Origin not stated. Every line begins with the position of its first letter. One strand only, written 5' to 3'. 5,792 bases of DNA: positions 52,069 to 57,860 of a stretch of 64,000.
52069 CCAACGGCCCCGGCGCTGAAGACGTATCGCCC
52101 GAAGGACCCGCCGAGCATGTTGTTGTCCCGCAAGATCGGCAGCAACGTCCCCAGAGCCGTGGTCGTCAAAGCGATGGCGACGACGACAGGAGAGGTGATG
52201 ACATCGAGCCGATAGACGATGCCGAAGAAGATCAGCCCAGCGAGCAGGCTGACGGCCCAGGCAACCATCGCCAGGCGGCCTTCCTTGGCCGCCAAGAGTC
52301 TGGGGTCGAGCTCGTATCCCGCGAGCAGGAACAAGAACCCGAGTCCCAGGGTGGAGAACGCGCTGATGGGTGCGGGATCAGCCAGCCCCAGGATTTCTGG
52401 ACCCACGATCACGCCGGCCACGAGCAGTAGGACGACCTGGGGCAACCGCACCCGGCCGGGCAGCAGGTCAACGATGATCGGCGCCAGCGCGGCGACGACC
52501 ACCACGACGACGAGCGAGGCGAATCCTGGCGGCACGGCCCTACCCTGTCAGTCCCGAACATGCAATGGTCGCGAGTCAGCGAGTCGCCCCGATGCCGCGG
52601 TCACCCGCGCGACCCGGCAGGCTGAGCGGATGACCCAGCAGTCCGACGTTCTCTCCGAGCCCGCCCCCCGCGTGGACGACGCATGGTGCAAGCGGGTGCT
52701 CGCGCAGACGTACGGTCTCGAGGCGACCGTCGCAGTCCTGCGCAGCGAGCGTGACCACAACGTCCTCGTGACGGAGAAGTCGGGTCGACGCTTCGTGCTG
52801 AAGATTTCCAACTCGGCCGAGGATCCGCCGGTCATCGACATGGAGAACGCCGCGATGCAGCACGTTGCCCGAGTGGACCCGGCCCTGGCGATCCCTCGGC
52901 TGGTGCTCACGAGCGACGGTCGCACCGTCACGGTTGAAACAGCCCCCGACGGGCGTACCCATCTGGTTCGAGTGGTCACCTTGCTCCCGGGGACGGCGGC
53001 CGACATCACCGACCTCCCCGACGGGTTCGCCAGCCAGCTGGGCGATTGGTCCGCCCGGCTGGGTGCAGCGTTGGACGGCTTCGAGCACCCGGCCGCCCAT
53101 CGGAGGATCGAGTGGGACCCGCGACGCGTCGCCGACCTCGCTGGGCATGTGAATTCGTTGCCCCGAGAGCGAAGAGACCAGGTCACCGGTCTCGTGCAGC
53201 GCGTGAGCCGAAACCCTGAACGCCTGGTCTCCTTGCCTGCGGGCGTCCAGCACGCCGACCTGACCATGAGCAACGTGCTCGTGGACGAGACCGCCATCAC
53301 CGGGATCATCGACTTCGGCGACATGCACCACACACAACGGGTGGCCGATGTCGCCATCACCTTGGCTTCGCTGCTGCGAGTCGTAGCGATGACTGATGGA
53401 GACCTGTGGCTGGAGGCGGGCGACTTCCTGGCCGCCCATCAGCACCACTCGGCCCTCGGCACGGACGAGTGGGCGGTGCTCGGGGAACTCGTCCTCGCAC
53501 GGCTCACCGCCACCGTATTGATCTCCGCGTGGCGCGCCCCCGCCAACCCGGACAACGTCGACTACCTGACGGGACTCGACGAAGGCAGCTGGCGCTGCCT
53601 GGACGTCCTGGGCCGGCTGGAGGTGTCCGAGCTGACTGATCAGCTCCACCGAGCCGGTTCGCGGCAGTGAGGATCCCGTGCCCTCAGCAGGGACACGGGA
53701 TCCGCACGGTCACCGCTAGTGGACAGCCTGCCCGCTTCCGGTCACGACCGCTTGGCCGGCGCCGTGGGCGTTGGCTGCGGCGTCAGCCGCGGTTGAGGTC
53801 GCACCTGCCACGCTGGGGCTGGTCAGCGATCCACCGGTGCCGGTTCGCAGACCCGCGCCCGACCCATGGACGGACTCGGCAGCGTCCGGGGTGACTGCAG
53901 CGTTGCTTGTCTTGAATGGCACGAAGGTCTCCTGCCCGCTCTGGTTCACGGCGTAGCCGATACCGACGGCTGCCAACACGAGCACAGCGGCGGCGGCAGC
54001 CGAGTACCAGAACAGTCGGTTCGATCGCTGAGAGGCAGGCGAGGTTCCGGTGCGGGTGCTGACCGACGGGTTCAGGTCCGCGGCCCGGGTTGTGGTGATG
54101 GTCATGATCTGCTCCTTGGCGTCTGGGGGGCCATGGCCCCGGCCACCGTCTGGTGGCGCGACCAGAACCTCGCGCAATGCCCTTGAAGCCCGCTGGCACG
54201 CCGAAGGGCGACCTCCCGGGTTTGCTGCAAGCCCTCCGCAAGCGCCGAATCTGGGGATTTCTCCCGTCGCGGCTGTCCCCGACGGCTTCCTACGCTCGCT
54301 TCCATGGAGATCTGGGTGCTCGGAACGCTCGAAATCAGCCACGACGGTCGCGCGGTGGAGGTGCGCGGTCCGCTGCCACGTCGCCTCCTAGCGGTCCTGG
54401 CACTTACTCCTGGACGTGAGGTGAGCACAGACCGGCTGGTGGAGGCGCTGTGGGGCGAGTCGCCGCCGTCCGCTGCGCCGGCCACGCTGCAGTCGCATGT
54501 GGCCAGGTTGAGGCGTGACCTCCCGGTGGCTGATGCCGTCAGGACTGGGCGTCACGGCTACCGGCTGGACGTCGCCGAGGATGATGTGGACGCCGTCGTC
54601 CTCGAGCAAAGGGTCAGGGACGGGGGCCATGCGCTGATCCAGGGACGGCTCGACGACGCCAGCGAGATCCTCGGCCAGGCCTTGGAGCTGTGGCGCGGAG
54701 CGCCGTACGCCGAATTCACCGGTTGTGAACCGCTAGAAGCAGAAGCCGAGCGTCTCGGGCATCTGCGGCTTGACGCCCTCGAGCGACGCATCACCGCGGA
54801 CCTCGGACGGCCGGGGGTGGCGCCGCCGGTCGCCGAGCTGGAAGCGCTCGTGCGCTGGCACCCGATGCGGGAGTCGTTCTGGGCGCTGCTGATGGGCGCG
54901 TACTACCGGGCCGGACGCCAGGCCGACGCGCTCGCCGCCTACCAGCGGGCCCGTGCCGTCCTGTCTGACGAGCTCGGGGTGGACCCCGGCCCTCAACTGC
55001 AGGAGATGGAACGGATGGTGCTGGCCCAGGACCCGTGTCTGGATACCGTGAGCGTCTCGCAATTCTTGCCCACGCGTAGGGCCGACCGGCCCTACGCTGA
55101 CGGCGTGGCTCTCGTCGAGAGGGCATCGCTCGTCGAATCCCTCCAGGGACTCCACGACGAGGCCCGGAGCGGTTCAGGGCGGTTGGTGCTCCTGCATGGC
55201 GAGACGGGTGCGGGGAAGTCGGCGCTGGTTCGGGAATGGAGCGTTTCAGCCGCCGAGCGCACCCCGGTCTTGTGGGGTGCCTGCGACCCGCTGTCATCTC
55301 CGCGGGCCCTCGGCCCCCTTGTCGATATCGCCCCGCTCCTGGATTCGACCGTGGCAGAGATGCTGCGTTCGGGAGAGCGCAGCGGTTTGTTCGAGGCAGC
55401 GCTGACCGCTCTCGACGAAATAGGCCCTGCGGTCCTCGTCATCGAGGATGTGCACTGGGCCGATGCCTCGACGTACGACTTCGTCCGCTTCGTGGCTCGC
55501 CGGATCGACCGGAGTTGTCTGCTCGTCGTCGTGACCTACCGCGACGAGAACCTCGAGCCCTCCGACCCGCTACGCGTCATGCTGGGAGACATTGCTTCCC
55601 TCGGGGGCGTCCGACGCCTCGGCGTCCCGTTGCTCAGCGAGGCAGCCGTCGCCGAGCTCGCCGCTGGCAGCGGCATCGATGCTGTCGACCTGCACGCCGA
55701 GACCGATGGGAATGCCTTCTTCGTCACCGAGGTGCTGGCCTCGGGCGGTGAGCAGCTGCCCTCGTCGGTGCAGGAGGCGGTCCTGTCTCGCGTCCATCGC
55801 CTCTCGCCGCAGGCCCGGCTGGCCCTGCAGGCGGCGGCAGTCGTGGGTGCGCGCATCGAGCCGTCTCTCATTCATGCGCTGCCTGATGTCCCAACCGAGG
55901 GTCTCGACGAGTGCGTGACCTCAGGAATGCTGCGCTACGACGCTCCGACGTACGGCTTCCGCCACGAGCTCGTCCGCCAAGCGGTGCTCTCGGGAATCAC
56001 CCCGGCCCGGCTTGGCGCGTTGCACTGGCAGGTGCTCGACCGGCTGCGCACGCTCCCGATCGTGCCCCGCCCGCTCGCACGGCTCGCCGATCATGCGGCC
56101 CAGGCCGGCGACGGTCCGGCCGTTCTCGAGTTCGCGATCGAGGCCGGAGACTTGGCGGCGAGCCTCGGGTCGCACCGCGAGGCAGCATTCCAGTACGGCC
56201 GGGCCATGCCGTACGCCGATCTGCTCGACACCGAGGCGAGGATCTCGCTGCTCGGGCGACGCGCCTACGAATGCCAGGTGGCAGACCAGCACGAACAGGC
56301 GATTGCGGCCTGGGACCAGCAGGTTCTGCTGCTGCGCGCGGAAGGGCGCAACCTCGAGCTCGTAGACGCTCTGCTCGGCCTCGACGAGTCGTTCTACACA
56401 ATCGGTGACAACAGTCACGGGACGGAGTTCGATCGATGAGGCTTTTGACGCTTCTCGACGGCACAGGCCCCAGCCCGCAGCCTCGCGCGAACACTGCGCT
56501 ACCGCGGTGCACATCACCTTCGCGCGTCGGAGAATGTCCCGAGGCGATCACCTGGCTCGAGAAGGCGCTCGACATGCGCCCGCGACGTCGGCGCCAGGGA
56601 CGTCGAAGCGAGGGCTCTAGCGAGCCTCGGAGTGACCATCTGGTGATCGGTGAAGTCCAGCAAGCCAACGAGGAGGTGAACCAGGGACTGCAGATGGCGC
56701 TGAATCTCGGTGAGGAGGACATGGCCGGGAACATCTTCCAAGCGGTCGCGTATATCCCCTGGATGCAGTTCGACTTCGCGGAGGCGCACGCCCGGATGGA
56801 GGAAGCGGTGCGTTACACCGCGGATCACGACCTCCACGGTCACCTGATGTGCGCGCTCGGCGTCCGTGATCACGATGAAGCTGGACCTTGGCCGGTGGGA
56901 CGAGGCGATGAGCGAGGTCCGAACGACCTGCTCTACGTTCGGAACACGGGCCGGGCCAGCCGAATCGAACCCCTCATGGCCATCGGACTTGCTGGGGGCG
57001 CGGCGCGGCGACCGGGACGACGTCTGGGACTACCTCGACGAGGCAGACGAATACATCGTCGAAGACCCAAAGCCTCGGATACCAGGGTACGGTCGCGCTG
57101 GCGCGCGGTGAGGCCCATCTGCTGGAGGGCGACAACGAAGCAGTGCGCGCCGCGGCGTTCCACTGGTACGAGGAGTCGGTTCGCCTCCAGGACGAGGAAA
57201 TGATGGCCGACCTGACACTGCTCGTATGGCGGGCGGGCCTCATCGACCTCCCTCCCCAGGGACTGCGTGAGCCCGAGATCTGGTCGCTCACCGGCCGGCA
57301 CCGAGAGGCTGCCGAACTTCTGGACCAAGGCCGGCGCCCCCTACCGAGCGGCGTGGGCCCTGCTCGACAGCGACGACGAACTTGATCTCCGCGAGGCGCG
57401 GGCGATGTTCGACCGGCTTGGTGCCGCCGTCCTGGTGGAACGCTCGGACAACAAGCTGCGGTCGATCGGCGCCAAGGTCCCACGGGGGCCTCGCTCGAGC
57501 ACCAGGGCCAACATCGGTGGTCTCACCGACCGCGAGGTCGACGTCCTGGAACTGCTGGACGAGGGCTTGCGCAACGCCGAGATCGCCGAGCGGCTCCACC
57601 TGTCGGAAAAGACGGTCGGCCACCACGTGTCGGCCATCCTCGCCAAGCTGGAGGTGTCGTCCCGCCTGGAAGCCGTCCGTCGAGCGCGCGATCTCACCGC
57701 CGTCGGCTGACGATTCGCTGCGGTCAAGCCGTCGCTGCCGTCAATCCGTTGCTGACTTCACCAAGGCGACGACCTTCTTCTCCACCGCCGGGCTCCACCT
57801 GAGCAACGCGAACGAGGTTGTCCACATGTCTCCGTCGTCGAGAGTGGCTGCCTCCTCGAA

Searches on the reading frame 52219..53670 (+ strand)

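Call 38: search_protein_families(library=pfam, proteins=[window:52219-53670:+], max_evalue=0.0001)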
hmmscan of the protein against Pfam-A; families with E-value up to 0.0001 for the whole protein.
window:52219-53670:+ (483 aa): 1 family
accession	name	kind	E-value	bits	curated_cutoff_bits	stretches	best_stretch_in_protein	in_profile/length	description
PF01636.29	APH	-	8.4e-24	85.1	23.2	1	174-397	5-221/239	Phosphotransferase enzyme family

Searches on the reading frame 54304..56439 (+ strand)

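Call 38: search_protein_families(library=pfam, proteins=[window:54304-56439:+], max_evalue=0.0001)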
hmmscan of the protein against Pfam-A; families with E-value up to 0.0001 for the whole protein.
window:54304-56439:+ (711 aa): 4 families
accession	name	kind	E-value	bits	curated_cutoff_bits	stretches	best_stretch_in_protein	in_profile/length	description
PF03704.23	BTAD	-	2.8e-40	138.5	22.1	1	95-240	1-146/146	Bacterial transcriptional activator domain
PF13191.12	AAA_16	-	6.4e-17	63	32.6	1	270-408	2-166/167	AAA ATPase domain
PF00486.34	Trans_reg_C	-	1.8e-08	34.7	26.2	1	26-81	11-69/77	Transcriptional regulatory protein, C terminal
PF13401.12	AAA_22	-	2.7e-05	24.9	27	1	292-407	5-116/130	AAA domain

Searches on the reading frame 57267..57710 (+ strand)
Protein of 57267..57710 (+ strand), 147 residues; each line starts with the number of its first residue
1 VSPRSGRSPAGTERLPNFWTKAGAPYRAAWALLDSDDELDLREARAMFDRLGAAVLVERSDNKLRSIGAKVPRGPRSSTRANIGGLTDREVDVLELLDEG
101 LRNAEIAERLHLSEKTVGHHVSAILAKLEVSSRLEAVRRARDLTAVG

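Call 38: search_protein_families(library=pfam, proteins=[window:57267-57710:+], max_evalue=0.0001)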
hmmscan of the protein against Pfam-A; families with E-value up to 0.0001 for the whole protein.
window:57267-57710:+ (147 aa): 2 families
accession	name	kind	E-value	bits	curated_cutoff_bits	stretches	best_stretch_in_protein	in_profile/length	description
PF00196.25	GerE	-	1.1e-18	67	23.5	1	86-140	3-57/57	Bacterial regulatory proteins, luxR family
PF08281.18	Sigma70_r4_2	-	8.9e-07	28.9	25.7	1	85-128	10-54/54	Sigma-70, region 4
